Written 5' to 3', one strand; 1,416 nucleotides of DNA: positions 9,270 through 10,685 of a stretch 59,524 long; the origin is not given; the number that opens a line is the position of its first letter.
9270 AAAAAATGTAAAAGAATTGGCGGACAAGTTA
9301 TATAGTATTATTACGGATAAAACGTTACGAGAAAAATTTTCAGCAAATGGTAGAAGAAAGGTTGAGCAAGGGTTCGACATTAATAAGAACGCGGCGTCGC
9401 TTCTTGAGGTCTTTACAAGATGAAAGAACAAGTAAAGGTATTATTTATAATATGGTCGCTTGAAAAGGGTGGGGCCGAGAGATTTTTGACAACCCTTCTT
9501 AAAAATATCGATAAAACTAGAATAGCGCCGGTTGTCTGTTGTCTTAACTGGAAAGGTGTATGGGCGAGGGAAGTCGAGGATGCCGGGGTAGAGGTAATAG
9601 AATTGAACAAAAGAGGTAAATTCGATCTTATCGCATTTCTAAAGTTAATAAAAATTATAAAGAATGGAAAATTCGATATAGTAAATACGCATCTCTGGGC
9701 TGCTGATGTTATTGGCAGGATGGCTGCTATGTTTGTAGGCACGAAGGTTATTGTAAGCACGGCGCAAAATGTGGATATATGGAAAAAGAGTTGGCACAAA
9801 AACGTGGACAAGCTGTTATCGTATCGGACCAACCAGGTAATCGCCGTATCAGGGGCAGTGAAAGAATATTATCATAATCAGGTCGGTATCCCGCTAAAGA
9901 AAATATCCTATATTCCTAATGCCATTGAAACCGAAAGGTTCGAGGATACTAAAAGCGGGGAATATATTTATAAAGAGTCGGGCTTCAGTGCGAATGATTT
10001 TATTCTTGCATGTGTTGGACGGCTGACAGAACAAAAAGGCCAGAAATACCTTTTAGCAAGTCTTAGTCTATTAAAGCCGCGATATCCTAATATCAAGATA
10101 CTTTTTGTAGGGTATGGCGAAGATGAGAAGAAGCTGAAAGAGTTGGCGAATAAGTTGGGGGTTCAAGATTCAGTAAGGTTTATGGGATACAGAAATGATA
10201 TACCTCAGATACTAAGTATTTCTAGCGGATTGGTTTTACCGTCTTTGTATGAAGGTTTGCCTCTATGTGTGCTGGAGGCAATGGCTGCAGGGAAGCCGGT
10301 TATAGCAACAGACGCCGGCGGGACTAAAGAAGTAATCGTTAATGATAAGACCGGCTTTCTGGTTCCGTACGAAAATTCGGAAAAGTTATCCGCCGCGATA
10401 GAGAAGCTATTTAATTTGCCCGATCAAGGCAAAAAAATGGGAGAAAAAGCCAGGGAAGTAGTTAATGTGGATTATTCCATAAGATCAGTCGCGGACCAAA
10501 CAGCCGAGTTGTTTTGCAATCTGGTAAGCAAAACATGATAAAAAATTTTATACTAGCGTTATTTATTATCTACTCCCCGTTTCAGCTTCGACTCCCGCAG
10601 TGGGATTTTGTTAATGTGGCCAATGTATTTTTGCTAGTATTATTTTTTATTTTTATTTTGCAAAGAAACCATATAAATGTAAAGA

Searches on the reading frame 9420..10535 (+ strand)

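Call 29: search_protein_families(library=pfam, proteins=[window:9420-10535:+], max_evalue=0.001)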
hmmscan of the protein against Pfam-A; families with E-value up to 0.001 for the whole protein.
window:9420-10535:+ (372 aa): 7 families
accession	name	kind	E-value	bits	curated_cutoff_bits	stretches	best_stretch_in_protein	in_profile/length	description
PF00534.26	Glycos_transf_1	-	8.8e-47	159.3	26.4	1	185-346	7-171/172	Glycosyl transferases group 1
PF13692.12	Glyco_trans_1_4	-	1.4e-38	132.8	27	1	195-331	3-140/142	Glycosyl transferases group 1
PF13439.12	Glyco_transf_4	-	7.3e-23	81.9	28.5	1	17-173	2-170/170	Glycosyltransferase Family 4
PF13579.12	Glyco_trans_4_4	-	3.7e-08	34.3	29.7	1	17-167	1-157/158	Glycosyl transferase 4-like domain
PF20706.3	GT4-conflict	-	3.6e-06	26.7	26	1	198-316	202-335/385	Family 4 Glycosyltransferase in conflict systems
PF13477.12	Glyco_trans_4_2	-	1e-05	26.2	23.4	1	49-144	37-139/139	Glycosyl transferase 4-like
PF13524.12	Glyco_trans_1_2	-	0.00027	21.3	25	1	277-361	60-142/144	Glycosyl transferase-like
